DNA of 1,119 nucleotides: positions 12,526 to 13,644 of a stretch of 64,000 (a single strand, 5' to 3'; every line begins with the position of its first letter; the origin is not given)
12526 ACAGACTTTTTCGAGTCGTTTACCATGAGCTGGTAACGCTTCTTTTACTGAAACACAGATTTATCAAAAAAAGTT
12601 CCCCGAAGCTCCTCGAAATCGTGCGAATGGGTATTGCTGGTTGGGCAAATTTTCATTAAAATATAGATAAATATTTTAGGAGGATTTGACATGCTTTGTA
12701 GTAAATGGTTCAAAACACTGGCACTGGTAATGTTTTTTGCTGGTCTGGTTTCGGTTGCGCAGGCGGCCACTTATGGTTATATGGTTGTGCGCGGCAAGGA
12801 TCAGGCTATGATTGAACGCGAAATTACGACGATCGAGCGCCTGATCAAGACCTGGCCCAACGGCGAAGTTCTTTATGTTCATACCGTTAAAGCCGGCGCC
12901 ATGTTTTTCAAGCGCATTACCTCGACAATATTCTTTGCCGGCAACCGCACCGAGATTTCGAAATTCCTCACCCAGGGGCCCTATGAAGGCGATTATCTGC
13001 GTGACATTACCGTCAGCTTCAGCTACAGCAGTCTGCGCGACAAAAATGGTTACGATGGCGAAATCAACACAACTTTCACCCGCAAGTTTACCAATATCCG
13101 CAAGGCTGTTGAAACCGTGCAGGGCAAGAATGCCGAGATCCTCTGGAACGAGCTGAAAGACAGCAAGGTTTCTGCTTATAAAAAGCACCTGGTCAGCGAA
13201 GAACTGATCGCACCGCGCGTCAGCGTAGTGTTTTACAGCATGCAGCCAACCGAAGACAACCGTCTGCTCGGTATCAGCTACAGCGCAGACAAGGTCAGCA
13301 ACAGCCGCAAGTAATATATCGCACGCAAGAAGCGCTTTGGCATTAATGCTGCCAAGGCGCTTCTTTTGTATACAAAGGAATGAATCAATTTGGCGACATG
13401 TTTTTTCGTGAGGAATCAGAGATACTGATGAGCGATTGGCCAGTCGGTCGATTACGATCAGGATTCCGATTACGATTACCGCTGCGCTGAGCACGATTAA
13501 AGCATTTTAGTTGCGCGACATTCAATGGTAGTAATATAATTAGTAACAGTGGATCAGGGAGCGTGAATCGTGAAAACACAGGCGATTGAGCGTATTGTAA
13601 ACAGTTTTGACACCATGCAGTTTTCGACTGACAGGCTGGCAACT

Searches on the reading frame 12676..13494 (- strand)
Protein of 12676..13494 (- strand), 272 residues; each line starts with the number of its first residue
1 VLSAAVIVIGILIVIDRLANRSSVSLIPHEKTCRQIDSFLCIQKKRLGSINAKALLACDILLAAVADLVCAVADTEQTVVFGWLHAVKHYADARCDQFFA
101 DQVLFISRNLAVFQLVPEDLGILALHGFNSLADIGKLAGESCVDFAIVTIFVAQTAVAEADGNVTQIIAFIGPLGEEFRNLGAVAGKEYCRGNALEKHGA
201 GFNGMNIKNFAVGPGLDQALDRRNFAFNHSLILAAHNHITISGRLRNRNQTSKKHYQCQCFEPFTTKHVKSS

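Call 55: search_protein_families(library=pfam, proteins=[window:12676-13494:-], max_evalue=0.01)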
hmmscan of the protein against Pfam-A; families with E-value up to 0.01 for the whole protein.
window:12676-13494:- (272 aa): 0 families

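Call 69: list_cluster_members(proteins=[window:12676-13494:-, window:12691-13314:+, window:49973-50125:-, window:50013-50138:+, window:28771-28980:+, window:28833-29666:-])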
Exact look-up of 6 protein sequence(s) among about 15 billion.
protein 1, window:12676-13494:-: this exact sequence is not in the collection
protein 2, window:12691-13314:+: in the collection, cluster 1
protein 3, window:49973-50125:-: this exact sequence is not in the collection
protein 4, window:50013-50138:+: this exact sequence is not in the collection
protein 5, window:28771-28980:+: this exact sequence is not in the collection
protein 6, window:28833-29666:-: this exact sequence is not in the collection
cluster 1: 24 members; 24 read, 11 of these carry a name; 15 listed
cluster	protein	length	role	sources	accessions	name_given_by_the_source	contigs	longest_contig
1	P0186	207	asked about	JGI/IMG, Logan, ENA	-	hypothetical protein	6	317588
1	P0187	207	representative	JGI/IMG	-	hypothetical protein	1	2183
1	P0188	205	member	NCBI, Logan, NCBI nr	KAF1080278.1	MAG: hypothetical protein GQF41_3446 [Candidatus Rifleibacterium amylolyticum]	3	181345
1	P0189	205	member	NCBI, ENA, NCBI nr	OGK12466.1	MAG: hypothetical protein A2W80_06615 [Candidatus Riflebacteria bacterium GWC2_50_8]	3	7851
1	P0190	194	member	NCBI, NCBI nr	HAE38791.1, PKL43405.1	MAG TPA: hypothetical protein DCG57_09145 [Candidatus Riflebacteria bacterium] | MAG: hypothetical protein CVV41_10120 [Candidatus Riflebacteria bacterium ...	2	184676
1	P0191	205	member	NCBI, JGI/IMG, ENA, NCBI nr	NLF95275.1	MAG: hypothetical protein GX569_00970 [Candidatus Riflebacteria bacterium] | hypothetical protein [Candidatus Riflebacteria bacterium]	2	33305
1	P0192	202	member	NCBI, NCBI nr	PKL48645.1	MAG: hypothetical protein CVV42_09240 [Candidatus Riflebacteria bacterium ...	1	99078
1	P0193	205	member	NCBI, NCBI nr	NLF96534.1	MAG: hypothetical protein GX569_07335 [Candidatus Riflebacteria bacterium] | hypothetical protein [Candidatus Riflebacteria bacterium]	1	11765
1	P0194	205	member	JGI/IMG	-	hypothetical protein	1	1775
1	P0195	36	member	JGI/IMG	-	hypothetical protein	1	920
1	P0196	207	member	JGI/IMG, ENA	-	hypothetical protein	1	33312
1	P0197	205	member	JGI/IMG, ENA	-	-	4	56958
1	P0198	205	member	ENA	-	-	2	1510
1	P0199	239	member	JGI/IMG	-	-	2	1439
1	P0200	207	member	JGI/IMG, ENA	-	-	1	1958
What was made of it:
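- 13448..13502 (+): Tract A: the same hexamer tract joined to a different tail, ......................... (second sub-family). It is intergenic, about 30 nt upstream of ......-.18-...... and 93 nt upstream of the cyclase gene at 13570. The overlapping minus-strand ORF 12676..13494 is not in the protein collection, while the plus-strand gene 12691..13314 is and is conserved (call 69).
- None of the four element ORFs tested is in the 15-billion-protein collection (call 69).
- Tried and rejected: The tested element ORFs are absent from the protein collection (call 69).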
